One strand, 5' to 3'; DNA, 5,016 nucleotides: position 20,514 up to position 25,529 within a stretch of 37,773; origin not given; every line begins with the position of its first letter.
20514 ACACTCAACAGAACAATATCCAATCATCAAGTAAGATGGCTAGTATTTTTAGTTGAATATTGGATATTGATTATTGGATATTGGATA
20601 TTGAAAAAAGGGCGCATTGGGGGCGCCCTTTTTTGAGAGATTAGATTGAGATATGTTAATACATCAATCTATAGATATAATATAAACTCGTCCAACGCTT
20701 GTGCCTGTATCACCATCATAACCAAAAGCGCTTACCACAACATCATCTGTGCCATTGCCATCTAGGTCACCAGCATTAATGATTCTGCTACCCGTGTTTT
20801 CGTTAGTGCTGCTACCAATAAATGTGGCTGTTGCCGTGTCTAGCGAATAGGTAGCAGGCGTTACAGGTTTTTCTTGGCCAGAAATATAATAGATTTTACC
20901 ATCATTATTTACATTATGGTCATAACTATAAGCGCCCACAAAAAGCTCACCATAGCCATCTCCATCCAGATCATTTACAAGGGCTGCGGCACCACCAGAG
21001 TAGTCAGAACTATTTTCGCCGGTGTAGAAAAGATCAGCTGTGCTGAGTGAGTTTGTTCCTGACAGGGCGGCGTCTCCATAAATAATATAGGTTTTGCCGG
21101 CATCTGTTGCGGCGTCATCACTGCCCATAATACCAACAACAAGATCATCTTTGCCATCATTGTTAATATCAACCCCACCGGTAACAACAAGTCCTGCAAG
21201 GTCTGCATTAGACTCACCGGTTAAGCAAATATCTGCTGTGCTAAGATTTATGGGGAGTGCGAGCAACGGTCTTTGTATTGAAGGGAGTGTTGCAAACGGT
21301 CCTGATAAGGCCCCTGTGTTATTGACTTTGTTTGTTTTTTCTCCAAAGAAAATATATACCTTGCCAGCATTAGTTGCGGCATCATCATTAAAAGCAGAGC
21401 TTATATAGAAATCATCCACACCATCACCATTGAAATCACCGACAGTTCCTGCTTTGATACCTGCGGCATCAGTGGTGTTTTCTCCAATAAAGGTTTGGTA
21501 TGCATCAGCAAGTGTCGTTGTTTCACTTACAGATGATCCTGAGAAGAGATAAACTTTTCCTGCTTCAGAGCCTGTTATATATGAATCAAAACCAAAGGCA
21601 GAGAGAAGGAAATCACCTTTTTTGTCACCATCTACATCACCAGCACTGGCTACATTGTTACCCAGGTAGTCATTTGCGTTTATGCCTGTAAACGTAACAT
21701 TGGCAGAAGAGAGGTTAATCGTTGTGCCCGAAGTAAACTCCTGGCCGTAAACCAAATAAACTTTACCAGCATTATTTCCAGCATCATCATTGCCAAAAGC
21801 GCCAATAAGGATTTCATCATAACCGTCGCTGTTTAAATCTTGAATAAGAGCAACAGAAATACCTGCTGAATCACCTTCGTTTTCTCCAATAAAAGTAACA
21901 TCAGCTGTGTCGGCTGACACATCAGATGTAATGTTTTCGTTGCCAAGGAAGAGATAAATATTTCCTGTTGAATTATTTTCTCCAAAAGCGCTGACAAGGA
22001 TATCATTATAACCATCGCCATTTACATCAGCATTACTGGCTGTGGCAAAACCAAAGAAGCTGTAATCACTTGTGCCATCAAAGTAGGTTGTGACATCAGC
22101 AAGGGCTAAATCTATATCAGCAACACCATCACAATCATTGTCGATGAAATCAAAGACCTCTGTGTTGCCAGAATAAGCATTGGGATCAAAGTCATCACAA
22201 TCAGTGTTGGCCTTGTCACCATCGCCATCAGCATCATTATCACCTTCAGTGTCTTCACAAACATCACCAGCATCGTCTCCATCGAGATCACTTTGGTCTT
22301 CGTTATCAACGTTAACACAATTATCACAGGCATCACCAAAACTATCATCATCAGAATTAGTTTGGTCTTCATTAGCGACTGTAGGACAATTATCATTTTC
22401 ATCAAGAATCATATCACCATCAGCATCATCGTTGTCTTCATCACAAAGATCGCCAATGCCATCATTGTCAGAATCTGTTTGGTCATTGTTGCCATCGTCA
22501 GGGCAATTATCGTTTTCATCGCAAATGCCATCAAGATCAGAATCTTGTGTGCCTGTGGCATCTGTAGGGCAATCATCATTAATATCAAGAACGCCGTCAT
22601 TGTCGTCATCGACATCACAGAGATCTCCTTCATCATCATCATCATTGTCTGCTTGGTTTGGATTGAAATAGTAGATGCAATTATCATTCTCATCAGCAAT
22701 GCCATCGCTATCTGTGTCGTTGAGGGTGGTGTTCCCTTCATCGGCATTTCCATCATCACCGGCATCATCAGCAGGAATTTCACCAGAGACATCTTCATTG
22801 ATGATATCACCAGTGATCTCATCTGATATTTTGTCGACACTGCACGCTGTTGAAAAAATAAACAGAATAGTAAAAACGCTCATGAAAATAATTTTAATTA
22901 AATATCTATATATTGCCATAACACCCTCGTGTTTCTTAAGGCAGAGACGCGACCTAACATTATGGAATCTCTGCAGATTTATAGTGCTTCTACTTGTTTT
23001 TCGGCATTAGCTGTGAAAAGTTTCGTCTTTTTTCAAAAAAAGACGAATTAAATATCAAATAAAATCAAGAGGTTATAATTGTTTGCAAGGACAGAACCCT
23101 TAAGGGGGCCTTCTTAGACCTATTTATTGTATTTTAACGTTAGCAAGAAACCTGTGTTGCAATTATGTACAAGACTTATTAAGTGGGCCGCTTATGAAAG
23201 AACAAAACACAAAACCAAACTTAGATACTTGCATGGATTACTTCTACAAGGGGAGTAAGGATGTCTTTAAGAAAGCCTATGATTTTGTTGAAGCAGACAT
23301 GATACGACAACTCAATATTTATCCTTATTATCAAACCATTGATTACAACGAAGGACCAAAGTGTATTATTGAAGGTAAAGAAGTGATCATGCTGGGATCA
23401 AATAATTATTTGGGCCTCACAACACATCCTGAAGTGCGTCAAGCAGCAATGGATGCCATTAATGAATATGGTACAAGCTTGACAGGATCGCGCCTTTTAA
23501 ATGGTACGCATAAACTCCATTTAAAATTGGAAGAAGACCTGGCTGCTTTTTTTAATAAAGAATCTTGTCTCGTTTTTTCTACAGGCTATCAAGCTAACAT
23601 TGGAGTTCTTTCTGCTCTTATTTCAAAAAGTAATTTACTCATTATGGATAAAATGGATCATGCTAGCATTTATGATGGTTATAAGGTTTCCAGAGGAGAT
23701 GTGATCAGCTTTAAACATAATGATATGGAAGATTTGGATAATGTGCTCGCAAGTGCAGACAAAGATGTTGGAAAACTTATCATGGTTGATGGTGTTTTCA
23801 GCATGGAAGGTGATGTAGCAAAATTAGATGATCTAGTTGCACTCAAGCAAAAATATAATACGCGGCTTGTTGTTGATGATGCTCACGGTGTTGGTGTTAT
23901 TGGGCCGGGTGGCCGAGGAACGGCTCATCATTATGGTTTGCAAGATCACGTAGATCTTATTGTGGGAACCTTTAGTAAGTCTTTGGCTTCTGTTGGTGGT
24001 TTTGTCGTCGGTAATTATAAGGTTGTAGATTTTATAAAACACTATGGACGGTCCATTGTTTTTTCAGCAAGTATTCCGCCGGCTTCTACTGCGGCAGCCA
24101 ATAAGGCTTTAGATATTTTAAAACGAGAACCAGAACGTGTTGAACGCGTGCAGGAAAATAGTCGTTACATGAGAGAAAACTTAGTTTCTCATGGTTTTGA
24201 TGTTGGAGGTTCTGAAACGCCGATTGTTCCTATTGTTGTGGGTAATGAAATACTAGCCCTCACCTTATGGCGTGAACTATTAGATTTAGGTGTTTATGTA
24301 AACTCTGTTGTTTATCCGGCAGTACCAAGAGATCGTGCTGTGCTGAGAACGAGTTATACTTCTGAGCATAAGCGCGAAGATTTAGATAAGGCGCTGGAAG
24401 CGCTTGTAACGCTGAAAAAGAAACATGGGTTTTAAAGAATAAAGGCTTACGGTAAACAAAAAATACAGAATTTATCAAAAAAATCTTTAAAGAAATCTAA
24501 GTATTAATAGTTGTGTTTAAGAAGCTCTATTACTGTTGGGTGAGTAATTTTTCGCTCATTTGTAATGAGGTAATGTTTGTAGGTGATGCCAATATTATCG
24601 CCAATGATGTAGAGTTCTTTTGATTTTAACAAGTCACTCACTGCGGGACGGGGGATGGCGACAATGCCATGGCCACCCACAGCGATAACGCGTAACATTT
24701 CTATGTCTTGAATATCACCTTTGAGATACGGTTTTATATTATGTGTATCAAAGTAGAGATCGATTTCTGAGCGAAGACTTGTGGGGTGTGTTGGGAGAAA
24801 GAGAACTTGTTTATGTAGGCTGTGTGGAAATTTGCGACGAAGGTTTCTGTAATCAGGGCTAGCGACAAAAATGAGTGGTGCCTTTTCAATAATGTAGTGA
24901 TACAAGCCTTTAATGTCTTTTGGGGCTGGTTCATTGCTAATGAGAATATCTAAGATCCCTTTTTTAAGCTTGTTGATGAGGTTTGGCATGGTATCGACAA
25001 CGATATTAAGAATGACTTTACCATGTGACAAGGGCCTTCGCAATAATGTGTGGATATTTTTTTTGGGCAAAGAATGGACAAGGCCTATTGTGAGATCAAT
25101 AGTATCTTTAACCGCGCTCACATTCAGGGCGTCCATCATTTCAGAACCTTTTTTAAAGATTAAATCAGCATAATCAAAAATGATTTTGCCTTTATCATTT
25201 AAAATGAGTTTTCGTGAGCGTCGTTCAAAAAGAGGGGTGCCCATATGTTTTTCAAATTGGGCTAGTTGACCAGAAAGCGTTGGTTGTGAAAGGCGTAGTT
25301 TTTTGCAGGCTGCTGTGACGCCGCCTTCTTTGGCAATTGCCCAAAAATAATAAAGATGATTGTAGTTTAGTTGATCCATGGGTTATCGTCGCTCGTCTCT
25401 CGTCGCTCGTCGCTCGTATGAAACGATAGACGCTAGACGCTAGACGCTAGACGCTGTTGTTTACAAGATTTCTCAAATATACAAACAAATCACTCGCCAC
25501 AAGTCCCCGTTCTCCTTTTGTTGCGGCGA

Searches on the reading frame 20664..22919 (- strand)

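Call 34: search_protein_families(library=pfam, proteins=[window:20664-22919:-], max_evalue=0.001)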
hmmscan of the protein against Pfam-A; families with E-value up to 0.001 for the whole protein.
window:20664-22919:- (751 aa): 3 families
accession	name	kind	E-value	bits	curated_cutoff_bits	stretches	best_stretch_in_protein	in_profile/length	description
PF01839.29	FG-GAP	-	1e-23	83.2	22.1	5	293-324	4-37/37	FG-GAP repeat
PF02412.23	TSP_3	-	3.1e-09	36.8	25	1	148-186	1-36/36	Thrombospondin type 3 repeat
PF13517.12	FG-GAP_3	-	1.5e-08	35.5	26.9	2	298-372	1-61/61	FG-GAP-like repeat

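Call 71: search_protein_families(library=ncbifam, proteins=[window:20664-22919:-], max_evalue=0.001)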
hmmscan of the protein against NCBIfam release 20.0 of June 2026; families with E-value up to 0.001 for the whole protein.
window:20664-22919:- (751 aa): 2 families
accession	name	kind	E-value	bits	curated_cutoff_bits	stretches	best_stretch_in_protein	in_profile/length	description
NF047638.1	throspo3_MtsC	equivalog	1.8e-23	83.2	350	2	55-165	113-234/428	cell-cell cohesion MYXO-CTERM protein MtsC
NF045500.1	Omp28_seleno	equivalog_domain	4e-10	39.6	200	2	163-203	272-312/377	Omp28-related selenoprotein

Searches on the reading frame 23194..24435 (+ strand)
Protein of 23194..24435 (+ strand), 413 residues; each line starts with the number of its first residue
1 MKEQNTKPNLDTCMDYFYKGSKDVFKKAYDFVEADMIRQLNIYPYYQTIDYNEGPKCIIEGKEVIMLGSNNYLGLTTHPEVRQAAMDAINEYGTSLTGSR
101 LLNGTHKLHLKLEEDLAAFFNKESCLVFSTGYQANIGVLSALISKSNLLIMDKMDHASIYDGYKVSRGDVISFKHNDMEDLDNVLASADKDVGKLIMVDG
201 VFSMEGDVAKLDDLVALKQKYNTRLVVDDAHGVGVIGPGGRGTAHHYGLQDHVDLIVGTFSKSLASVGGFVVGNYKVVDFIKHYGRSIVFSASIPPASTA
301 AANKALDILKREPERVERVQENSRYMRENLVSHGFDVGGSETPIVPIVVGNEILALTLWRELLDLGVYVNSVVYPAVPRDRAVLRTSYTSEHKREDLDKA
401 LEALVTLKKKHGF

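Call 34: search_protein_families(library=pfam, proteins=[window:23194-24435:+], max_evalue=0.001)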
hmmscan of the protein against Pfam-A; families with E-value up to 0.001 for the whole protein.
window:23194-24435:+ (413 aa): 2 families
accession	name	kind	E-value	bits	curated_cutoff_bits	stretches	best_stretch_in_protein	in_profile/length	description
PF00155.27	Aminotran_1_2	-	6.8e-63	213.5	19.7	1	63-404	2-361/361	Aminotransferase class I and II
PF01053.26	Cys_Met_Meta_PP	-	8.6e-05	21.7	27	1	96-234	44-179/381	Cys/Met metabolism PLP-dependent enzyme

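Call 71: search_protein_families(library=ncbifam, proteins=[window:23194-24435:+], max_evalue=0.001)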
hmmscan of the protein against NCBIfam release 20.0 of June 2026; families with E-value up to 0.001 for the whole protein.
window:23194-24435:+ (413 aa): 17 families
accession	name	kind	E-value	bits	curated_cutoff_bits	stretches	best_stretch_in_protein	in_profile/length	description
NF047600.1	SerpalmtaseCFB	equivalog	2.6e-144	480.7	640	1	24-409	5-390/395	serine palmitoyltransferase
NF047599.1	SerpalmtaseBetaP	equivalog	1.4e-122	409.2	500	1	44-411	24-393/394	serine palmitoyltransferase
TIGR01825.1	gly_Cac_T_rel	subfamily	2.8e-122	408.1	535.4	1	35-411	6-382/385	BioF/Kbl family PLP-dependent acyltransferase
TIGR00858.1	bioF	equivalog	6.5e-116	387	426.45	1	48-404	7-364/365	8-amino-7-oxononanoate synthase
NF005394.0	PRK06939.1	equivalog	2.7e-114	382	460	1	35-411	14-394/397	glycine C-acetyltransferase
NF047603.1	SerpalmtaseAlphaP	equivalog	7e-97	324.6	670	1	56-402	39-387/399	serine palmitoyltransferase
TIGR01822.1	2am3keto_CoA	equivalog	1.2e-96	324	493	1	35-412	10-391/393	glycine C-acetyltransferase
TIGR01821.1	5aminolev_synth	equivalog_domain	1.4e-84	284.3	338.55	1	61-409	44-395/402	5-aminolevulinate synthase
NF005526.0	PRK07179.1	equivalog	3.2e-69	233.4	428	1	45-408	33-396/407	alpha-hydroxyketone-type quorum-sensing autoinducer synthase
NF005697.0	PRK07505.1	subfamily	5.8e-54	183.3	342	1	60-409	46-400/405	hypothetical protein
NF004608.1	PRK05937.1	equivalog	3.1e-40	138.1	399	1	96-385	43-327/366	8-amino-7-oxononanoate synthase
NF000586.1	PRK00011.1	subfamily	2.4e-08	33.1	335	1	78-344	29-306/404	serine hydroxymethyltransferase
TIGR03576.1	pyridox_MJ0158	hypoth_equivalog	1.2e-05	24.6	304.45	1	73-324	30-263/346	TIGR03576 family pyridoxal phosphate-dependent enzyme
NF002877.0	PRK03317.1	equivalog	1.8e-05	23.7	409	1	180-404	153-366/374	histidinol-phosphate transaminase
NF007825.0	PRK10534.1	equivalog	0.00033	19.7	312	0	112-359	39-293/333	low-specificity L-threonine aldolase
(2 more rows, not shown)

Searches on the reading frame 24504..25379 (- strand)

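Call 34: search_protein_families(library=pfam, proteins=[window:24504-25379:-], max_evalue=0.001)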
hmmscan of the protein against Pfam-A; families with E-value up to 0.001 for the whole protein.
window:24504-25379:- (291 aa): 2 families
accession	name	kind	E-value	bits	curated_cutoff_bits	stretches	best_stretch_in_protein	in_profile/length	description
PF00126.33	HTH_1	-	6.1e-18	65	26.6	1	7-64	2-59/60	Bacterial regulatory helix-turn-helix protein, lysR family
PF03466.25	LysR_substrate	-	2.7e-15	56.8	28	1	96-286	8-200/209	LysR substrate binding domain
